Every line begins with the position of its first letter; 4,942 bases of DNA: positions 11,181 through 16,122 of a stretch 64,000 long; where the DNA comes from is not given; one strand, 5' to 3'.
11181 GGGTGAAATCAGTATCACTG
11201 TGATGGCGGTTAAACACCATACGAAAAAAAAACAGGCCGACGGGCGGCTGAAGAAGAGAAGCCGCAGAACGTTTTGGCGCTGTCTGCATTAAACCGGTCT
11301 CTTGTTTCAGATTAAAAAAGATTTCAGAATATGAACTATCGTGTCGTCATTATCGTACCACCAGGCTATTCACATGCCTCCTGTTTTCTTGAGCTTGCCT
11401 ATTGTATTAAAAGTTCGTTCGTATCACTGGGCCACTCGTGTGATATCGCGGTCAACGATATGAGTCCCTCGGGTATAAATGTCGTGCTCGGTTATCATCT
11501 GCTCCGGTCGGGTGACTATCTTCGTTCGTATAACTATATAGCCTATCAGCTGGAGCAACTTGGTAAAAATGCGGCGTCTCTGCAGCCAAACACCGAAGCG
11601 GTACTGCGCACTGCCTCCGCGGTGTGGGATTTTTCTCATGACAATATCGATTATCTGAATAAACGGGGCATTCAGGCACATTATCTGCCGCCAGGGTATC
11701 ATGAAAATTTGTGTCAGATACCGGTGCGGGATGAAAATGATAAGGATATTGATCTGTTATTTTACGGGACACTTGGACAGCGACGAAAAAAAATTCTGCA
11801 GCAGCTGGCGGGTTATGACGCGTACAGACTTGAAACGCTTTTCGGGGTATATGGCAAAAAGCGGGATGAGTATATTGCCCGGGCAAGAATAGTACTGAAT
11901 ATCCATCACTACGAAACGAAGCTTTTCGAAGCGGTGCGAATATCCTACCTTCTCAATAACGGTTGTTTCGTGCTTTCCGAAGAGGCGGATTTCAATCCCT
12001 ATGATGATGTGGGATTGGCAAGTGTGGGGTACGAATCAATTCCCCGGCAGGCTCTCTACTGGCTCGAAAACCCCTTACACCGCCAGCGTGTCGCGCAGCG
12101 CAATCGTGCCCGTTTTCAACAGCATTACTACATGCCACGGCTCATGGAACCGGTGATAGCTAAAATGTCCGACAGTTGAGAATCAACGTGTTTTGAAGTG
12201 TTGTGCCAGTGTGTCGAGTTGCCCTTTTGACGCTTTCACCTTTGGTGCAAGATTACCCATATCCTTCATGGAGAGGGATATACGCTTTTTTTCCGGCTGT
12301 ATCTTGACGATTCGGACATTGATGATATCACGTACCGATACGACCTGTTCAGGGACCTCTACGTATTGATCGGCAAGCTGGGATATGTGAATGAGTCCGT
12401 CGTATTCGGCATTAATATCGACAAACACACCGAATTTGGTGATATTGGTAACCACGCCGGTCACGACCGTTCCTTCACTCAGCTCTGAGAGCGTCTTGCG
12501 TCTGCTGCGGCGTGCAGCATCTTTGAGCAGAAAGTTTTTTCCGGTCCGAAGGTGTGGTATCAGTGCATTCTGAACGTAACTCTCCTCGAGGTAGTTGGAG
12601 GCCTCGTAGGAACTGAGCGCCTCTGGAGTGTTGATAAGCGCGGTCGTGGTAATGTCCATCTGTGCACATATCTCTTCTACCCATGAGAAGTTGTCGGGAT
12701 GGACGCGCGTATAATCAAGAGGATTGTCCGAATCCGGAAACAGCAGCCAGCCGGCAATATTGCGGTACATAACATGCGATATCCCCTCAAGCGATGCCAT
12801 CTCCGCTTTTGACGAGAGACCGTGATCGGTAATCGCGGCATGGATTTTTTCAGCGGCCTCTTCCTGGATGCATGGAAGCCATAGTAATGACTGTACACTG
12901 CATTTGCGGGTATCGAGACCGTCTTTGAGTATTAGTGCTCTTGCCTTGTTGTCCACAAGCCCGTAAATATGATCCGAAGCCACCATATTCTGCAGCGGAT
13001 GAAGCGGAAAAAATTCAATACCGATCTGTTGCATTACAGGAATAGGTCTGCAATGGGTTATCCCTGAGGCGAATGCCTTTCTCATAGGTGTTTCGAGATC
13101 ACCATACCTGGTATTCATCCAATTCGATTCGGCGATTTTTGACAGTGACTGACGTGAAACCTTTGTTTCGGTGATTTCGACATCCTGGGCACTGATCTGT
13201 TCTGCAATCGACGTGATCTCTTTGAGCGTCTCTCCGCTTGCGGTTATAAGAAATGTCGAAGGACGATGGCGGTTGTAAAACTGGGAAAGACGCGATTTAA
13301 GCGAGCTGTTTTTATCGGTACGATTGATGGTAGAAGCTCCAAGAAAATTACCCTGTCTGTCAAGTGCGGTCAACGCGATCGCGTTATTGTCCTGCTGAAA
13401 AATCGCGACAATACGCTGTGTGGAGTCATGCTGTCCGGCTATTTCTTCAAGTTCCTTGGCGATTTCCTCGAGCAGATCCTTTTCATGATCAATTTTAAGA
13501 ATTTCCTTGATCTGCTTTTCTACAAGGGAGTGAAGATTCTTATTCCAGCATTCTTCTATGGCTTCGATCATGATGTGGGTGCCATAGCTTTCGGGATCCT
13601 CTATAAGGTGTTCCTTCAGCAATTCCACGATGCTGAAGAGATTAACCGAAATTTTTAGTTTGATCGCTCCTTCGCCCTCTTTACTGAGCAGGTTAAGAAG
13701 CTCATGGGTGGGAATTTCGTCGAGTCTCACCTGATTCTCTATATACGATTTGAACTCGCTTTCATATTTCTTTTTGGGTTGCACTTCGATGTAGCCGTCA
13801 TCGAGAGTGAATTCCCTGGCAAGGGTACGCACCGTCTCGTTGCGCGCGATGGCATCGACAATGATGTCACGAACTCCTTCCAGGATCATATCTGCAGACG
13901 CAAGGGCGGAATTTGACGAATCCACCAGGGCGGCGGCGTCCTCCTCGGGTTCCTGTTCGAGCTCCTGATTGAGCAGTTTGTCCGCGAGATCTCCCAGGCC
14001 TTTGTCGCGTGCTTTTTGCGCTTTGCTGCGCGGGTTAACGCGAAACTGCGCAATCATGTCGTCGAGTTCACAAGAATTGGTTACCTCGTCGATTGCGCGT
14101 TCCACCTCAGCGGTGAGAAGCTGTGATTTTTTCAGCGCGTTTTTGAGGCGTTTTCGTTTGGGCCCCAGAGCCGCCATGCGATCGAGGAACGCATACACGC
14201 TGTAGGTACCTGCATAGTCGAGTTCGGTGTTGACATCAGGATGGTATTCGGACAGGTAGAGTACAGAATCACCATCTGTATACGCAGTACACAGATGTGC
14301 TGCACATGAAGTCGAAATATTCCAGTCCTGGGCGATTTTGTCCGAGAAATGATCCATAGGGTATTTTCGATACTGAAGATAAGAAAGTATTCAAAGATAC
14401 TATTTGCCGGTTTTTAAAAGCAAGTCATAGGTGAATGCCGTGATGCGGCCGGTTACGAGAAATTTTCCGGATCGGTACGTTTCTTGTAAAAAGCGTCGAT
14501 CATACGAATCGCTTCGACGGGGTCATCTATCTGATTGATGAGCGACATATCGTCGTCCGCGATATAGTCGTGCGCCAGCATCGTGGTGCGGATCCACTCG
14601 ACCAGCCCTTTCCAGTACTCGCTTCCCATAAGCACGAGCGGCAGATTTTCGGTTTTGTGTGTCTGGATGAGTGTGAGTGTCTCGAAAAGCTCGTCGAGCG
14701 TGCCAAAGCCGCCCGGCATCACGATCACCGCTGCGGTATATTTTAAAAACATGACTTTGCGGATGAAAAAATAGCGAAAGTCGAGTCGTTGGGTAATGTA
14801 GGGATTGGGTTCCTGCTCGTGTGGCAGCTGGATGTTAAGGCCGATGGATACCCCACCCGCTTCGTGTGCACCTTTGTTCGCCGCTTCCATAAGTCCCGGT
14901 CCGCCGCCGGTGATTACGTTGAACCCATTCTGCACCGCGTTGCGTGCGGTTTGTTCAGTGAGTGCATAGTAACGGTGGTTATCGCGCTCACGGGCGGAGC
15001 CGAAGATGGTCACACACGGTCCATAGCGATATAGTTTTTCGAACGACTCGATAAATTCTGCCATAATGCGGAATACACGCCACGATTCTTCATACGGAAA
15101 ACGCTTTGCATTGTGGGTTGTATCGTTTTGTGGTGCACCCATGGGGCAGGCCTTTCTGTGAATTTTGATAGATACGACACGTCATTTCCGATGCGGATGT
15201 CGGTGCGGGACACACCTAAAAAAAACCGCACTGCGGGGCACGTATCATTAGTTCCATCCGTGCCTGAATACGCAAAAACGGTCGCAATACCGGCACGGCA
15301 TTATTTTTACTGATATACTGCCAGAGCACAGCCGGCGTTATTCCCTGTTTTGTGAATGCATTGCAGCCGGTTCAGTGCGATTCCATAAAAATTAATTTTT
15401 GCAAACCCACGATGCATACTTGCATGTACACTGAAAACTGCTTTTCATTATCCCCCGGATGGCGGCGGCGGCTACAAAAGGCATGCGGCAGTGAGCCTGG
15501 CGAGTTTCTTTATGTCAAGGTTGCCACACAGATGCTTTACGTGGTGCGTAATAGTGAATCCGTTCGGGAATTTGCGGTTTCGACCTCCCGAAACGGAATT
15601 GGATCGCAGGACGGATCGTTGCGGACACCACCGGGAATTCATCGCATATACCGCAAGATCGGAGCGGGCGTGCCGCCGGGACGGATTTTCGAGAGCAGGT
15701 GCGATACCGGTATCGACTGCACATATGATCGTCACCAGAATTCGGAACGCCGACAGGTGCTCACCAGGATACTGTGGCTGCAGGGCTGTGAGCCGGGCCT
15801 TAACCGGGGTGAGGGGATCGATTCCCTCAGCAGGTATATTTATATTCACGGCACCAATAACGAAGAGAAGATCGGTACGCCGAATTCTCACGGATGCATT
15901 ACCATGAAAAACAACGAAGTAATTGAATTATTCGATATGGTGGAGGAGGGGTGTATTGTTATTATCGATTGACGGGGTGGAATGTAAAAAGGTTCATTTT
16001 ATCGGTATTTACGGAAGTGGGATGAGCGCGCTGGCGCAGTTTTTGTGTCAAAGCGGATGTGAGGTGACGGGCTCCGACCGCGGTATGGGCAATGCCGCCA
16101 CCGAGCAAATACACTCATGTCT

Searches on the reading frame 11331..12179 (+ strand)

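Call 46: search_protein_families(library=pfam, proteins=[window:11331-12179:+], max_evalue=0.00001)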
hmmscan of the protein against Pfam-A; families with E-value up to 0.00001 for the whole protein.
window:11331-12179:+ (282 aa): 1 family
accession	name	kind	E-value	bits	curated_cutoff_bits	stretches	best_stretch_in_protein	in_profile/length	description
PF13524.12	Glyco_trans_1_2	-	2.8e-08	34.2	25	1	147-270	22-138/144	Glycosyl transferase-like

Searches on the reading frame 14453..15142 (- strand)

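Call 46: search_protein_families(library=pfam, proteins=[window:14453-15142:-], max_evalue=0.00001)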
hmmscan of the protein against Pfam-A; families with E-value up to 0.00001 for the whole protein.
window:14453-15142:- (229 aa): 2 families
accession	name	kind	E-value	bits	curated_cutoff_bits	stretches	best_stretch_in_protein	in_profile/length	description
PF03641.19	Lysine_decarbox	-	1.6e-35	122.6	27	1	85-213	1-129/131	Possible lysine decarboxylase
PF18306.6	LDcluster4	-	2.8e-15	56.7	26.3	1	44-155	4-113/151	SLOG cluster4 family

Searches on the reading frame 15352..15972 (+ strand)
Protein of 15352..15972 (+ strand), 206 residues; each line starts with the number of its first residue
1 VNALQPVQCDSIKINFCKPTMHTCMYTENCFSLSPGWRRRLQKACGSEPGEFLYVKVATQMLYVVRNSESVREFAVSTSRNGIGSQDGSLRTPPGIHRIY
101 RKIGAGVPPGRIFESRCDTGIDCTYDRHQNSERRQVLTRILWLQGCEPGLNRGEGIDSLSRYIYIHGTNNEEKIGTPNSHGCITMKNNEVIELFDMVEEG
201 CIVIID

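Call 47: search_protein_families(library=pfam, proteins=[window:15352-15972:+], max_evalue=0.00001)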
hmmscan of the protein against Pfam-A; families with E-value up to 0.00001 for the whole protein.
window:15352-15972:+ (206 aa): 1 family
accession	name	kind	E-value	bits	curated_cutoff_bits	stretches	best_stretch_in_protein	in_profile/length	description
PF03734.19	YkuD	-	6.4e-23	82.4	23.4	1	53-205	4-146/146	L,D-transpeptidase catalytic domain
